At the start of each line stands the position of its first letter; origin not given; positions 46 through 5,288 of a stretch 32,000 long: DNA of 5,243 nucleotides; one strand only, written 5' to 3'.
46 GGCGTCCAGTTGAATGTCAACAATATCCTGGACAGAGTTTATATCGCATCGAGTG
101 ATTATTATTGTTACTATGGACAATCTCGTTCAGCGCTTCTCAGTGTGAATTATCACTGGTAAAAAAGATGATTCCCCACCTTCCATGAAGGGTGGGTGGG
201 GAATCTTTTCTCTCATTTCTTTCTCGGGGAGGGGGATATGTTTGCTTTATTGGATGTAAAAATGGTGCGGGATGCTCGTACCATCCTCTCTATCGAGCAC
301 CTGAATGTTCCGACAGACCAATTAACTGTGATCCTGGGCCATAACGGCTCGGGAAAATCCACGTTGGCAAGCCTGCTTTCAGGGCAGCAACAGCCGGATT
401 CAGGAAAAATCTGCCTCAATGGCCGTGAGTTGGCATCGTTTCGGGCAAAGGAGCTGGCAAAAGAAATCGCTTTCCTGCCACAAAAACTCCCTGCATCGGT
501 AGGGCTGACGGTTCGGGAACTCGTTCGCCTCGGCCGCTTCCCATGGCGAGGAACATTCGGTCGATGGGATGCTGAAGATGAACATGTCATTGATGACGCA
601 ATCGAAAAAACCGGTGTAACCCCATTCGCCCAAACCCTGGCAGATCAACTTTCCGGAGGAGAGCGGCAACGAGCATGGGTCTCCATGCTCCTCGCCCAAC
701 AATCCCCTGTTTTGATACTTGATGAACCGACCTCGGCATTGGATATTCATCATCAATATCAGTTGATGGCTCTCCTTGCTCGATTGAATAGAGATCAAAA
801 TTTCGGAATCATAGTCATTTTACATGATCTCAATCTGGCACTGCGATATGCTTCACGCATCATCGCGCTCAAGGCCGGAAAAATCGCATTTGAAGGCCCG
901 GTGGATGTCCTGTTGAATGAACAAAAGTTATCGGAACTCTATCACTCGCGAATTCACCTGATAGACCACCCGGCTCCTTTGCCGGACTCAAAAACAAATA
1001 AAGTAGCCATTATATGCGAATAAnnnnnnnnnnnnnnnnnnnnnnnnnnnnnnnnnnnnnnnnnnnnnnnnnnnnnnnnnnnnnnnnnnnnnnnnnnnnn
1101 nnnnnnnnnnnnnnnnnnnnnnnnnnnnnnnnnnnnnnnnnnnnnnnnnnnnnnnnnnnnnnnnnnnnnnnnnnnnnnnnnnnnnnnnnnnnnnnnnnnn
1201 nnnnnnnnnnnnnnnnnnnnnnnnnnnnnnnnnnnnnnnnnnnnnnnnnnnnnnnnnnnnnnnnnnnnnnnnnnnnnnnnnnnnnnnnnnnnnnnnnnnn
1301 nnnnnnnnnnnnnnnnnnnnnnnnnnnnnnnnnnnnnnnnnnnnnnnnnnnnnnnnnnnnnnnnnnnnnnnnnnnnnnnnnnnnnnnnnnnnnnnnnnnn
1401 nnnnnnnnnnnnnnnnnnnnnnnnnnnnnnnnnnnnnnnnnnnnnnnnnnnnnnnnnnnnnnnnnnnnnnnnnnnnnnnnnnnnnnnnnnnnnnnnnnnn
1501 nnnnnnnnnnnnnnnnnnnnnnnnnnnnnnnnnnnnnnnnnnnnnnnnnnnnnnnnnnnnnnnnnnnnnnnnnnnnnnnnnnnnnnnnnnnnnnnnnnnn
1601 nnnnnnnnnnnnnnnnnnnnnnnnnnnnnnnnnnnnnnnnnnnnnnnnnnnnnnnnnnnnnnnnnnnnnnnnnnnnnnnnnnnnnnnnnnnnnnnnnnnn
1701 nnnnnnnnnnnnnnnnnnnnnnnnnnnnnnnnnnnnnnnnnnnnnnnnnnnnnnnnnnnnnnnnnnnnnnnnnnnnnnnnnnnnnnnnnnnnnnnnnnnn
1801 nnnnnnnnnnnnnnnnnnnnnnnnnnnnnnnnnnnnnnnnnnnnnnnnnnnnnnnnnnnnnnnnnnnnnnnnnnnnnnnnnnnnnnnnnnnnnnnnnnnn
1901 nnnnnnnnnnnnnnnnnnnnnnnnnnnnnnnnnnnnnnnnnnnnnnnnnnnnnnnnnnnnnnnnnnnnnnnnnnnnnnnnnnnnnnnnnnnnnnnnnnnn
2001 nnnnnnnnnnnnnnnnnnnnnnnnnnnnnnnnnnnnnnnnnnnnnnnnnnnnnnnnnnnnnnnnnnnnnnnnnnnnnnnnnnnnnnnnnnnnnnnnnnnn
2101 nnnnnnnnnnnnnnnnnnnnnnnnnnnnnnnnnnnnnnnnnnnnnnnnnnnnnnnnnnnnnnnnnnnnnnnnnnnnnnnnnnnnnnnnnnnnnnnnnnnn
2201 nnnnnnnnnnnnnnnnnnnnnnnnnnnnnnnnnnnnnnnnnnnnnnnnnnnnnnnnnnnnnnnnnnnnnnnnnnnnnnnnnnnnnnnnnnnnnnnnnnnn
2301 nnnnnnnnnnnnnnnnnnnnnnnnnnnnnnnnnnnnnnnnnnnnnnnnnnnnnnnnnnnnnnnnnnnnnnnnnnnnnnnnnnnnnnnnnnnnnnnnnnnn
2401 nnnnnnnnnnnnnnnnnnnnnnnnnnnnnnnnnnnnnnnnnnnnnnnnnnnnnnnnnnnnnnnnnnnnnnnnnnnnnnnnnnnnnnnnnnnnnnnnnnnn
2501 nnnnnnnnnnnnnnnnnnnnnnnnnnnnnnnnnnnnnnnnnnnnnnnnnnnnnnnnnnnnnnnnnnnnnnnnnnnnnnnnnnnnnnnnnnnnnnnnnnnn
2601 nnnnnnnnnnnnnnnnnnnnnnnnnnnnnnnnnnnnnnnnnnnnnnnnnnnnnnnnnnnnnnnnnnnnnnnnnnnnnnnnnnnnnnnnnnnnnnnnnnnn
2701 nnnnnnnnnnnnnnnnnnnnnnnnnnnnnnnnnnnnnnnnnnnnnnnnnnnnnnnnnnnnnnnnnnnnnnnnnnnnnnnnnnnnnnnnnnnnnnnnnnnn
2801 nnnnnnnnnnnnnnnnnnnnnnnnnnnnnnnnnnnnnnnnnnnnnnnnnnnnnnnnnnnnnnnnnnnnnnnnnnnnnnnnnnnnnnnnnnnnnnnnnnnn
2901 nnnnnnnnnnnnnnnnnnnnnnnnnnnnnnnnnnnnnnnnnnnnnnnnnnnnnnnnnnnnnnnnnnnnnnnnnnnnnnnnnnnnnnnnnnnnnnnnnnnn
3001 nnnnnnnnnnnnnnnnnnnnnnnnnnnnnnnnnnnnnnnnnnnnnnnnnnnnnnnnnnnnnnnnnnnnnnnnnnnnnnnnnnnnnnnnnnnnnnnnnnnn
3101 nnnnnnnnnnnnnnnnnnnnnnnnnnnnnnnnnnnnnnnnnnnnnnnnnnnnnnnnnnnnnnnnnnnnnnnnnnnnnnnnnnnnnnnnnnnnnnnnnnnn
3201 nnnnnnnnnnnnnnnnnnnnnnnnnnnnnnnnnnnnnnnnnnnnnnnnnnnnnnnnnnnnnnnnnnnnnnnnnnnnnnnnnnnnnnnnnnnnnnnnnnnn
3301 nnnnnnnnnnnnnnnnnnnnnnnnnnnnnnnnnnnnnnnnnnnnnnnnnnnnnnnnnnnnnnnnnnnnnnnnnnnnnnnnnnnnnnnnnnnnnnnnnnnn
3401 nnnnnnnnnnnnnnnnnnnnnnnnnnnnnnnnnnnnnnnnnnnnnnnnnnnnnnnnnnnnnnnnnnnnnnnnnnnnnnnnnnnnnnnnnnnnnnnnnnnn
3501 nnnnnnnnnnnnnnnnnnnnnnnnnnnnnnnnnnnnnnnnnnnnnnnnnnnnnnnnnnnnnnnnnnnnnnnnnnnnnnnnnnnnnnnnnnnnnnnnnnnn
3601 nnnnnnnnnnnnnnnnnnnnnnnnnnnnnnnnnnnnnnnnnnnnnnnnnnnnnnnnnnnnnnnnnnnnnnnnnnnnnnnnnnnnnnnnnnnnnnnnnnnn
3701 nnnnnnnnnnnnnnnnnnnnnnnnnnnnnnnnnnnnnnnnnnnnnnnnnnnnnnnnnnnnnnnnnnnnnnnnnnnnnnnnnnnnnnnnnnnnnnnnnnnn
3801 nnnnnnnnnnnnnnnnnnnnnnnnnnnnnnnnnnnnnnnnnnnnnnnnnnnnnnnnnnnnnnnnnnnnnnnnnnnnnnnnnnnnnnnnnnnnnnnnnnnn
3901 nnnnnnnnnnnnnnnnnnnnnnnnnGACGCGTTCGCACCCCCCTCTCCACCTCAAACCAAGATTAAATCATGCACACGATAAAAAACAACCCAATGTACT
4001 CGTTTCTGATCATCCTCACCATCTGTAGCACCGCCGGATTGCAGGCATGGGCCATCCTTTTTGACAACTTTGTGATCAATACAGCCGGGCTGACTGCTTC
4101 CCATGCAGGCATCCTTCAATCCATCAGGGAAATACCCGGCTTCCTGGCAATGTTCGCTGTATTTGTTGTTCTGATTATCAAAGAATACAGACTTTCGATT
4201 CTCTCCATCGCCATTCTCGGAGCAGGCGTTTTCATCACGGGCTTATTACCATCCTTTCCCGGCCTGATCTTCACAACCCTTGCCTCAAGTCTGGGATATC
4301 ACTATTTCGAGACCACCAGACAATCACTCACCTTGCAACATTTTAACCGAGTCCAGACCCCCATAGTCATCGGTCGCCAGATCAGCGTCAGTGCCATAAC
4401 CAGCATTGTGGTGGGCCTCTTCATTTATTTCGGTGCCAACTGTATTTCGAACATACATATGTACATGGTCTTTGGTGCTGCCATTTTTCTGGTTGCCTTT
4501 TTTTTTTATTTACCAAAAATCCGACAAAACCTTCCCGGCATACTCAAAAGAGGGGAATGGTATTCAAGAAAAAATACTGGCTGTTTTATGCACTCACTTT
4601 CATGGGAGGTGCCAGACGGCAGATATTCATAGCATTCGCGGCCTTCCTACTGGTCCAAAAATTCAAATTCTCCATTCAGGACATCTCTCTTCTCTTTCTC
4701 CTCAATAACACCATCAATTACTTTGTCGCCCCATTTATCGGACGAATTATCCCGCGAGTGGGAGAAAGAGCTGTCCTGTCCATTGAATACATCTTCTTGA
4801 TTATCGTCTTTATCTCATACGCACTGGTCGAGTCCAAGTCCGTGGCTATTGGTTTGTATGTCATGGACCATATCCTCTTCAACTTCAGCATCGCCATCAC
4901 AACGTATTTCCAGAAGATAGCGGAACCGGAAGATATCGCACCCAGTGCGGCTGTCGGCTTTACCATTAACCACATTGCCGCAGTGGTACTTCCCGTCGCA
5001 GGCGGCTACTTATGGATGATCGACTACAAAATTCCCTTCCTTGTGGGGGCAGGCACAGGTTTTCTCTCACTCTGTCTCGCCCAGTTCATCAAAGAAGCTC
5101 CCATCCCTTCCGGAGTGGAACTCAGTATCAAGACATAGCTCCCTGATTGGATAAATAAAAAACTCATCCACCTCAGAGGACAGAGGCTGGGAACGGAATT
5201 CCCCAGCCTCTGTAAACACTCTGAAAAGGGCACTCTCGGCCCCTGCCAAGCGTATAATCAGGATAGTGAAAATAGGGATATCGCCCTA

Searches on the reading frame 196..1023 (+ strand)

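Call 63: search_protein_families(library=pfam, proteins=[window:196-1023:+], max_evalue=0.1)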
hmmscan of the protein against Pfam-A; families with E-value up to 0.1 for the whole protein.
window:196-1023:+ (275 aa): 13 families
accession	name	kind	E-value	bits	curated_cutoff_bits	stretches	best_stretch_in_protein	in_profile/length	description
PF00005.33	ABC_tran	-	2e-30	106.6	25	1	35-180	5-137/137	ABC transporter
PF02463.25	SMC_N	-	1.4e-10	41.5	40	2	71-213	110-200/220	RecF/RecN/SMC N terminal domain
PF13304.12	AAA_21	-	2.5e-07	31.5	27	2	149-199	235-288/304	AAA domain, putative AbiEii toxin, Type IV TA system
PF13166.12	AAA_13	-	0.0001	21.6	36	1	45-66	20-41/713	AAA domain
PF13401.12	AAA_22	-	0.00054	20.7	27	1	40-208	4-121/130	AAA domain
PF09818.15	ABC_ATPase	-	0.00058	19.4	23.2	0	149-195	155-201/283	P-loop domain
PF13476.12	AAA_23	-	0.0011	20.1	27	1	40-58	18-36/201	AAA domain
PF13555.12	AAA_29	-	0.0021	18.2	27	1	37-57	18-38/61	P-loop containing region of AAA domain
PF13175.12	AAA_15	-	0.0053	16.8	32.1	1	37-61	18-43/374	AAA ATPase domain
PF03193.22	RsgA_GTPase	-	0.0058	16.9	30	1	40-72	105-137/174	RsgA GTPase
PF13671.12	AAA_33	-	0.073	13.8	27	0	43-65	1-23/143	AAA domain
PF20720.3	nSTAND3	-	0.073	13.2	27.2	0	41-62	17-38/155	Novel STAND NTPase 3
PF13191.12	AAA_16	-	0.092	13.7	32.6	0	42-91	25-64/167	AAA ATPase domain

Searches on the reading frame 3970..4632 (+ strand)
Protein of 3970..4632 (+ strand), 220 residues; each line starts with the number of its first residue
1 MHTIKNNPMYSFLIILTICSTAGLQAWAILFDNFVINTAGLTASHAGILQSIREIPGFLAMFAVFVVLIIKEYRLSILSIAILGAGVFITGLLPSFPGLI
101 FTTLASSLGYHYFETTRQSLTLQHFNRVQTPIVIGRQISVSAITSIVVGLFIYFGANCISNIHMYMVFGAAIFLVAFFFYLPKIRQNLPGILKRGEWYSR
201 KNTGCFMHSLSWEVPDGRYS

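Call 8: search_protein_families(library=pfam, proteins=[window:3970-4632:+])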
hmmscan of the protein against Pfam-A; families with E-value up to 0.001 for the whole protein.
window:3970-4632:+ (220 aa): 0 families

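Call 63: search_protein_families(library=pfam, proteins=[window:3970-4632:+], max_evalue=0.1)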
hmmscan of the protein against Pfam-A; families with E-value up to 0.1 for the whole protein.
window:3970-4632:+ (220 aa): 3 families
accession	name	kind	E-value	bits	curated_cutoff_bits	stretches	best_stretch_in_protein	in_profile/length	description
PF07690.21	MFS_1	-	0.0027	17.1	33.4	1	13-196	1-187/347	Major Facilitator Superfamily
PF11085.13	YqhR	-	0.051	13.9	27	1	96-182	27-116/165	Conserved membrane protein YqhR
PF17626.7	IncF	-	0.097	13.5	27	0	37-108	11-82/104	Inclusion membrane protein F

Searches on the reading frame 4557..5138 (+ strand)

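Call 63: search_protein_families(library=pfam, proteins=[window:4557-5138:+], max_evalue=0.1)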
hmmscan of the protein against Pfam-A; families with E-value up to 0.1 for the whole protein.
window:4557-5138:+ (193 aa): 1 family
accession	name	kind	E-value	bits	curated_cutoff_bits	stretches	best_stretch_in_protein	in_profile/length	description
PF07690.21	MFS_1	-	1.3e-06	28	33.4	1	13-176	4-169/347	Major Facilitator Superfamily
